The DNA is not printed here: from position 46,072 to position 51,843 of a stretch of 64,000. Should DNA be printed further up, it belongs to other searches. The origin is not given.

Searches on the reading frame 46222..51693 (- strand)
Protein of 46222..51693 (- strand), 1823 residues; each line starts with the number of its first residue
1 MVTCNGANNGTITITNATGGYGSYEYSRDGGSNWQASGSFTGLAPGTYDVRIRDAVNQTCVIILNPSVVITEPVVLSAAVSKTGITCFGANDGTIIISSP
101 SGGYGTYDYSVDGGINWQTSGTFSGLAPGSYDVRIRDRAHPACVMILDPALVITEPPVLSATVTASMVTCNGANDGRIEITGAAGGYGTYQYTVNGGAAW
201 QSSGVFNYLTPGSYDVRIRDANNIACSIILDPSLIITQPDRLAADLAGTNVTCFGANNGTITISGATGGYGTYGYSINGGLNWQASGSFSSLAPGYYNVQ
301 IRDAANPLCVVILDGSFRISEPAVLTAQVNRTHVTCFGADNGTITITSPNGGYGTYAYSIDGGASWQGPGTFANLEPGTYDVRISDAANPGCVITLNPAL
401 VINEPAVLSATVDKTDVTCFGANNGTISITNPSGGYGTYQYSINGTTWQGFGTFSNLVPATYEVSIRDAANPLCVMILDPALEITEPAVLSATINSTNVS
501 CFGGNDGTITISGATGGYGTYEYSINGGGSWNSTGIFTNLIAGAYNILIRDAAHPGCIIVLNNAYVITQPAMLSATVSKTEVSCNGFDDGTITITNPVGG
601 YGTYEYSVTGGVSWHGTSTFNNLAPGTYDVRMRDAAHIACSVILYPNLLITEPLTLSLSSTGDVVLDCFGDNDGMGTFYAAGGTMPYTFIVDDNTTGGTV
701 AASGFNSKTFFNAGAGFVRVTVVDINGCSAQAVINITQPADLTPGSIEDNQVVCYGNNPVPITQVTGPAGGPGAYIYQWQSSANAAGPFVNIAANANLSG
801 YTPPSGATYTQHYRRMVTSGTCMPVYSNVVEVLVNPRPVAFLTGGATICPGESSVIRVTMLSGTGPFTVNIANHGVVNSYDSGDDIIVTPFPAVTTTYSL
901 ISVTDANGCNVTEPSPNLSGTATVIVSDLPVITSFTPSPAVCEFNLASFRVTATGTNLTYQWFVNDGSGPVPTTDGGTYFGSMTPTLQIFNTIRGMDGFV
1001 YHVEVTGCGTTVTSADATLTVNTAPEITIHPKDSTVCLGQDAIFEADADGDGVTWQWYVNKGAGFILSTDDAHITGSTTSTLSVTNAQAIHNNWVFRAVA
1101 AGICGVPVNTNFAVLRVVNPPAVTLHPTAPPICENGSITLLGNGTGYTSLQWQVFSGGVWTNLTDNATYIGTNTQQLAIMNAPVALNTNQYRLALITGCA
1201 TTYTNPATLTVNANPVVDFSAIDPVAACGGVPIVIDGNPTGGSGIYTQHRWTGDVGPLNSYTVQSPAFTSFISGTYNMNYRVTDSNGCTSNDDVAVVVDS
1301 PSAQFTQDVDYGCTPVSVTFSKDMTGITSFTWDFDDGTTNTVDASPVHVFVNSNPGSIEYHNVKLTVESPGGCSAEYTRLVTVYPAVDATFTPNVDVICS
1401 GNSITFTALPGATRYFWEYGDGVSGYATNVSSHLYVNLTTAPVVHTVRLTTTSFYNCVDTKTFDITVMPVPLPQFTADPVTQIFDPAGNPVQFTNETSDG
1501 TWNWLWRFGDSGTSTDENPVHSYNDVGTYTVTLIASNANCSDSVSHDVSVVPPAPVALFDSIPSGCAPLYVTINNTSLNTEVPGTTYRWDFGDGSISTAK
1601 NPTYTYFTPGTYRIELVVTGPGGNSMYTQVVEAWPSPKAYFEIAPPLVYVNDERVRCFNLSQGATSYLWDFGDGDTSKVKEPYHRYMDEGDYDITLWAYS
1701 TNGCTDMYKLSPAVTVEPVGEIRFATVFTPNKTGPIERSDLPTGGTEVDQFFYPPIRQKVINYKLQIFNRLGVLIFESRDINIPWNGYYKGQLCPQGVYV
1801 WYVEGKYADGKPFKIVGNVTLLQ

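Call 81: search_protein_families(library=pfam, proteins=[window:46222-51693:-], max_evalue=0.001)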
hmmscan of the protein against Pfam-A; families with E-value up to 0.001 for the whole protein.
window:46222-51693:- (1823 aa): 9 families
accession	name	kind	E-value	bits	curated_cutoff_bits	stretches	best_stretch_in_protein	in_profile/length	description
PF18911.6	PKD_4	-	1.3e-50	169.8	27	4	1555-1631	4-81/85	PKD domain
PF13573.12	SprB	-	1e-44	150.3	28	8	411-445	1-34/37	SprB repeat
PF00801.26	PKD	-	3.2e-27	94.8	23.5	4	1583-1625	28-72/80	PKD domain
PF23623.1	GBD_IRG7_N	-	5.2e-14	52.6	27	0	5-63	33-89/95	IRG7 N-terminal galactose binding domain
PF13585.12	CHU_C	-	3.9e-08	33.7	27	1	1757-1805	23-72/86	CHU_C Type IX secretion signal domain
PF07495.19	Y_Y_Y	-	3.8e-07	30.3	26.6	0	1593-1628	18-56/65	Y_Y_Y domain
PF13927.12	Ig_3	-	2.7e-06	28.2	30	0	1025-1090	2-67/78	Immunoglobulin domain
PF08329.16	ChitinaseA_N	-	7.3e-05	22.9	21.2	0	1267-1299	76-108/133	Chitinase A, N-terminal domain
PF04519.19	Bactofilin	-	8.6e-05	23.1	27.9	0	395-430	30-65/98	Polymer-forming cytoskeletal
